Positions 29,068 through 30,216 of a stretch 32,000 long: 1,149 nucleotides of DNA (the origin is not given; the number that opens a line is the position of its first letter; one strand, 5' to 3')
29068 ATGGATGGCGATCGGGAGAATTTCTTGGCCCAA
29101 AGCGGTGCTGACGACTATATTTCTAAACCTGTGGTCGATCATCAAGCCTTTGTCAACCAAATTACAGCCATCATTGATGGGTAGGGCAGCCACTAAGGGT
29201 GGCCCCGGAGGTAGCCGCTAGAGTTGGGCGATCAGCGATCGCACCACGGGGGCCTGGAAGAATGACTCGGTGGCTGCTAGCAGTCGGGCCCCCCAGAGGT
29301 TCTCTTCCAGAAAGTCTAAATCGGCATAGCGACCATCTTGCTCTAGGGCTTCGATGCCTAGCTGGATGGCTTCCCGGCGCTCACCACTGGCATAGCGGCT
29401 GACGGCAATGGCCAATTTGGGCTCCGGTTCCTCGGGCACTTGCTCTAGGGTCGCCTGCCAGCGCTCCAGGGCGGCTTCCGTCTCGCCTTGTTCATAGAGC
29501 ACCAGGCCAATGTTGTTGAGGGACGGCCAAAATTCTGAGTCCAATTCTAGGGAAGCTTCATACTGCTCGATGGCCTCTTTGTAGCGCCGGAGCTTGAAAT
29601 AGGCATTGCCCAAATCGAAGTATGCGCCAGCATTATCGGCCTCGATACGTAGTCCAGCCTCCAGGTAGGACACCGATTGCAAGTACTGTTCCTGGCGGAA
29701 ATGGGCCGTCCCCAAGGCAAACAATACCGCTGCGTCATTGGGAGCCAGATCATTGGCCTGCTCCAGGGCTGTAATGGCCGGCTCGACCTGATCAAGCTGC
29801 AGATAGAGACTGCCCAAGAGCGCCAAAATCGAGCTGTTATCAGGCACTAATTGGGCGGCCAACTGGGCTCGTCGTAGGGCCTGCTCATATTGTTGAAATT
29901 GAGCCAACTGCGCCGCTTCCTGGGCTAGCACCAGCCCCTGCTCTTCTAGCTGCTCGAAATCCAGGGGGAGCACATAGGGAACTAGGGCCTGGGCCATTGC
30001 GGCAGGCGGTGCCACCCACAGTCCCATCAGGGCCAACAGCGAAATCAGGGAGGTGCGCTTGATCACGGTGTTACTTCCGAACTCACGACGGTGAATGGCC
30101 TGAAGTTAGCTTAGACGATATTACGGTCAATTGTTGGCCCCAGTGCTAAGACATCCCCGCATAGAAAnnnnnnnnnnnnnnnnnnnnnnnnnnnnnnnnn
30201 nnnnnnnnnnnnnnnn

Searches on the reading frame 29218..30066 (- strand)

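Call 51: search_protein_families(library=pfam, proteins=[window:29218-30066:-], max_evalue=0.00001)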
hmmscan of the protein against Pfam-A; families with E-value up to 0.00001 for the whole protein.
window:29218-30066:- (282 aa): 14 families
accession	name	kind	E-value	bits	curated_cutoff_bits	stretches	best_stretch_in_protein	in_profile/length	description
PF07719.23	TPR_2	-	3.7e-22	77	27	1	147-177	2-32/34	Tetratricopeptide repeat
PF13414.12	TPR_11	-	7.8e-20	70.7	26.8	1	153-194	1-42/42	TPR repeat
PF00515.34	TPR_1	-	1.5e-18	66.2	27.8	1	148-178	3-33/34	Tetratricopeptide repeat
PF13181.12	TPR_8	-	8.3e-18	63.4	25.7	1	146-178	1-33/34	Tetratricopeptide repeat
PF14559.12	TPR_19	-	7.8e-16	58.6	25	2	56-114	3-61/68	Tetratricopeptide repeat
PF13432.12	TPR_16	-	3.8e-14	53.2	32.7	1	116-176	1-61/65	Tetratricopeptide repeat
PF13424.12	TPR_12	-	2e-13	50.8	30.1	1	112-176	3-75/77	Tetratricopeptide repeat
PF13431.12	TPR_17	-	2.8e-13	49.4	24.4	0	135-167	2-34/34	Tetratricopeptide repeat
PF13371.12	TPR_9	-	2.3e-12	47.2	35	0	56-114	7-65/73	Tetratricopeptide repeat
PF23914.1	TPR_CcmH_CycH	-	1.8e-11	44.6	42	1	38-174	13-149/158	Cytochrome c-type biogenesis protein H TPR domain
PF13428.12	TPR_14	-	2.9e-11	43.3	23.5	0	81-120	4-43/44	Tetratricopeptide repeat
PF12895.13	ANAPC3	-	7.6e-10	39.4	27.2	0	109-170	20-80/82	Anaphase-promoting complex, cyclosome, subunit 3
PF13174.12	TPR_6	-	3e-07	31.1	26.3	0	148-171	2-25/33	Tetratricopeptide repeat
PF13374.12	TPR_10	-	3.1e-07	30.6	27.5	0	182-207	4-29/42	Tetratricopeptide repeat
